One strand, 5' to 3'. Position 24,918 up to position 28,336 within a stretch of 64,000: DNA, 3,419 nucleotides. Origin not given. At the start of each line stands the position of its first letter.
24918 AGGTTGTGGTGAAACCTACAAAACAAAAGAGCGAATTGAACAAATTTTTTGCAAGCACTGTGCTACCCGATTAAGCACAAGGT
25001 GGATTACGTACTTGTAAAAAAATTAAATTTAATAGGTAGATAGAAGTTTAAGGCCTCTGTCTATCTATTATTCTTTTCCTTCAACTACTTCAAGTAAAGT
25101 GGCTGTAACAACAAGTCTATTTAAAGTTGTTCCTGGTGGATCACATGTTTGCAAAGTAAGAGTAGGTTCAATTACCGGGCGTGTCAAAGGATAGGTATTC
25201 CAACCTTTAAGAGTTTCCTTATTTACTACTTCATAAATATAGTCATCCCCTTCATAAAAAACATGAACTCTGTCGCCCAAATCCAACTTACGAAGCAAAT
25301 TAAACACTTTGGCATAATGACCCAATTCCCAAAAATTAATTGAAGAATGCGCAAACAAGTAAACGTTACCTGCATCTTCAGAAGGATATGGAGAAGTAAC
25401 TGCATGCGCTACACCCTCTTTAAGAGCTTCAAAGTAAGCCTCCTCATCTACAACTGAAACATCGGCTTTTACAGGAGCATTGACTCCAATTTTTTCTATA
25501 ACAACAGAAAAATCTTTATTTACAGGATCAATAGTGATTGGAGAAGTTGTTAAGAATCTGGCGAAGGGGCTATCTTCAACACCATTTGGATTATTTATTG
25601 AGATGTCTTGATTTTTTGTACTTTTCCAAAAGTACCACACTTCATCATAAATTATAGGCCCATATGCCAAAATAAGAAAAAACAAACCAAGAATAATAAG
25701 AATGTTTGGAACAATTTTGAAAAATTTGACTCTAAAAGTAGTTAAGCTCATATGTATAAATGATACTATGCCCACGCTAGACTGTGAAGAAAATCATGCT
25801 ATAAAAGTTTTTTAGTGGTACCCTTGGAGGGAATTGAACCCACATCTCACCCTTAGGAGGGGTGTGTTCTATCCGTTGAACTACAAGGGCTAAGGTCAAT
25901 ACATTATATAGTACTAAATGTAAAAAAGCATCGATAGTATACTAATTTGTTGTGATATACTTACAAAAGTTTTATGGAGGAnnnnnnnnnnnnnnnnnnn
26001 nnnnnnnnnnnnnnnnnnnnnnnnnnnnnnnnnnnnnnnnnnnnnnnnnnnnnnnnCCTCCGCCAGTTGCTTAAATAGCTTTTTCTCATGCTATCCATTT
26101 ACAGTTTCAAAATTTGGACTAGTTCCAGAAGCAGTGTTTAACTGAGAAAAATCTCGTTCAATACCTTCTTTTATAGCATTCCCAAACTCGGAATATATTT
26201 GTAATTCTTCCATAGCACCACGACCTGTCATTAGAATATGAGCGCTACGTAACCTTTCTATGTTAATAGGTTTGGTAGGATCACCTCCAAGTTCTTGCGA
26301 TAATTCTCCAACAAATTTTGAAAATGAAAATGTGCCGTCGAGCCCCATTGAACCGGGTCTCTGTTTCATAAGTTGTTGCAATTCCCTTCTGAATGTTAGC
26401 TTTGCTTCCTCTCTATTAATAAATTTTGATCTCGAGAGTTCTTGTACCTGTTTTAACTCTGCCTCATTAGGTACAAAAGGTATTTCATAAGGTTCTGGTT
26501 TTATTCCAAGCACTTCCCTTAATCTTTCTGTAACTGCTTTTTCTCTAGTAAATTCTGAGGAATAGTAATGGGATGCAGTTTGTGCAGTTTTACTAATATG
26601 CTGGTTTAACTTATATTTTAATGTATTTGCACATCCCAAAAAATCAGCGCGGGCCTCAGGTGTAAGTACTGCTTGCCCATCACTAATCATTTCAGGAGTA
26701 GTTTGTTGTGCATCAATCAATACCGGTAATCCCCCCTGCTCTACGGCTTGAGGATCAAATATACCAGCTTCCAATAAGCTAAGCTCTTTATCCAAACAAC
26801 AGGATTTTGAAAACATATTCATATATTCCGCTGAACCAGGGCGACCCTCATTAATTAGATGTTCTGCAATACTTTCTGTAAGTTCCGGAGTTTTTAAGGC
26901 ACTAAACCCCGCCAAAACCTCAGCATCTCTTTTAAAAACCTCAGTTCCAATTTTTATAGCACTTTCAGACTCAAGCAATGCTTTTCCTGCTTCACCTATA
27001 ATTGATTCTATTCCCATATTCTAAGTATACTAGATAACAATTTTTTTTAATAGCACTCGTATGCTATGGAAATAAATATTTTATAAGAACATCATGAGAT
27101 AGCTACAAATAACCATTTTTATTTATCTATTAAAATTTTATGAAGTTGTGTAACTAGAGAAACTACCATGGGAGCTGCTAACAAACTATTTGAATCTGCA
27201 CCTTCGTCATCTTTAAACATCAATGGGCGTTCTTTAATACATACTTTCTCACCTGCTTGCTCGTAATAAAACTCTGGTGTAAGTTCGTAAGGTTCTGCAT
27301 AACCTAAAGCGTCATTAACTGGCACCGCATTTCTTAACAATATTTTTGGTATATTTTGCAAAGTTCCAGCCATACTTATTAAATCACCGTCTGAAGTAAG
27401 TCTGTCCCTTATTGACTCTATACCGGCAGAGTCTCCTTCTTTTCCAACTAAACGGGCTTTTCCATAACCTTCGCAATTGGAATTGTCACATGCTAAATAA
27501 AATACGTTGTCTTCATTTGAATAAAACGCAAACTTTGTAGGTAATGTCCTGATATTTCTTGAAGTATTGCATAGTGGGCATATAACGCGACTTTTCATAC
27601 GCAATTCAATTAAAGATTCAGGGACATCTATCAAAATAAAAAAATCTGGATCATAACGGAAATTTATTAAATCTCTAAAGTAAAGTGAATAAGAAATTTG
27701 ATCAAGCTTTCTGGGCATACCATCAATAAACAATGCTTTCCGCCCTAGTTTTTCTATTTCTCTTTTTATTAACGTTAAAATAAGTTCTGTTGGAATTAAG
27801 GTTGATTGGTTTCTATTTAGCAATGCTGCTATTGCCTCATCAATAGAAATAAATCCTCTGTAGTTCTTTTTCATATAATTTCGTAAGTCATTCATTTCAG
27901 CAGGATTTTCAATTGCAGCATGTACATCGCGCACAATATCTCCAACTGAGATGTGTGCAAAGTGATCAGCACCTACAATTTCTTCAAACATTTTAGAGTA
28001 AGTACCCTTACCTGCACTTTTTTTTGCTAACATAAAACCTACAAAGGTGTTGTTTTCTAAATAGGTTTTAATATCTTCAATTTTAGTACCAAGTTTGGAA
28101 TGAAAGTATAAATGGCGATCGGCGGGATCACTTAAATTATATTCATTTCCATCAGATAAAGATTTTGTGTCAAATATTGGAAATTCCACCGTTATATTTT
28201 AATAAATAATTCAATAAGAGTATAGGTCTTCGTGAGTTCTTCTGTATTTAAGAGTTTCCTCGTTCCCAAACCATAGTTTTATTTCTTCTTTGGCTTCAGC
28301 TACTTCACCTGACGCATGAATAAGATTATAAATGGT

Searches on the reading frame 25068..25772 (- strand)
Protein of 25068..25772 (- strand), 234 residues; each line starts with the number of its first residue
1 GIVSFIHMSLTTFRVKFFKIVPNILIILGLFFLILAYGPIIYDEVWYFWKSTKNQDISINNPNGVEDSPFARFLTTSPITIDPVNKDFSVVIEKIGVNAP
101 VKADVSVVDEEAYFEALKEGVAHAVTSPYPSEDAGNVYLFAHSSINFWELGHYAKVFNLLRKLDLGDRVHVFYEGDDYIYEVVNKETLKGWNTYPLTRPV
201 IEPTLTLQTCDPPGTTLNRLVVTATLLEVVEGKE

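Call 43: search_protein_families(library=pfam, proteins=[window:25068-25772:-], max_evalue=0.00001)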
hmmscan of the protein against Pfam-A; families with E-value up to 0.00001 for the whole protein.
window:25068-25772:- (234 aa): 1 family
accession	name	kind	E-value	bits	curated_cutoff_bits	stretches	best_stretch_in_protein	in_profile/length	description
PF04203.18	Sortase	-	4.5e-16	59.2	26.6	1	91-226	2-124/125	Sortase domain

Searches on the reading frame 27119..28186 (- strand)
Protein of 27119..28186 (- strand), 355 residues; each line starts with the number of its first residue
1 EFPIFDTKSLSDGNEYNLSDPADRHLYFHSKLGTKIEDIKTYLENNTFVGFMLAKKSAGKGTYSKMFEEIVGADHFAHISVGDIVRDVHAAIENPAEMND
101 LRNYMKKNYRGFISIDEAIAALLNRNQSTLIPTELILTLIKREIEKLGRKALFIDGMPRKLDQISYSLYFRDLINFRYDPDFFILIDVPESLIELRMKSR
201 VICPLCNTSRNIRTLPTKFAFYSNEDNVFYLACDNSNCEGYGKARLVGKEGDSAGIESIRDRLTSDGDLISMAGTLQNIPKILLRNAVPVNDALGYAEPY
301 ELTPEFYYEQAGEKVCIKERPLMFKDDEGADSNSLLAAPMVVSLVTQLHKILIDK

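Call 43: search_protein_families(library=pfam, proteins=[window:27119-28186:-], max_evalue=0.00001)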
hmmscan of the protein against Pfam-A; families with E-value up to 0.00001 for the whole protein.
window:27119-28186:- (355 aa): 2 families
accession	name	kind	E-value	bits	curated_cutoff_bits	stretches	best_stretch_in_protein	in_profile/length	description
PF00406.28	ADK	-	1.1e-10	42.3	26.8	1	126-226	50-123/151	Adenylate kinase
PF13207.12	AAA_17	-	2.1e-07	31.7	27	0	58-198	6-120/136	AAA domain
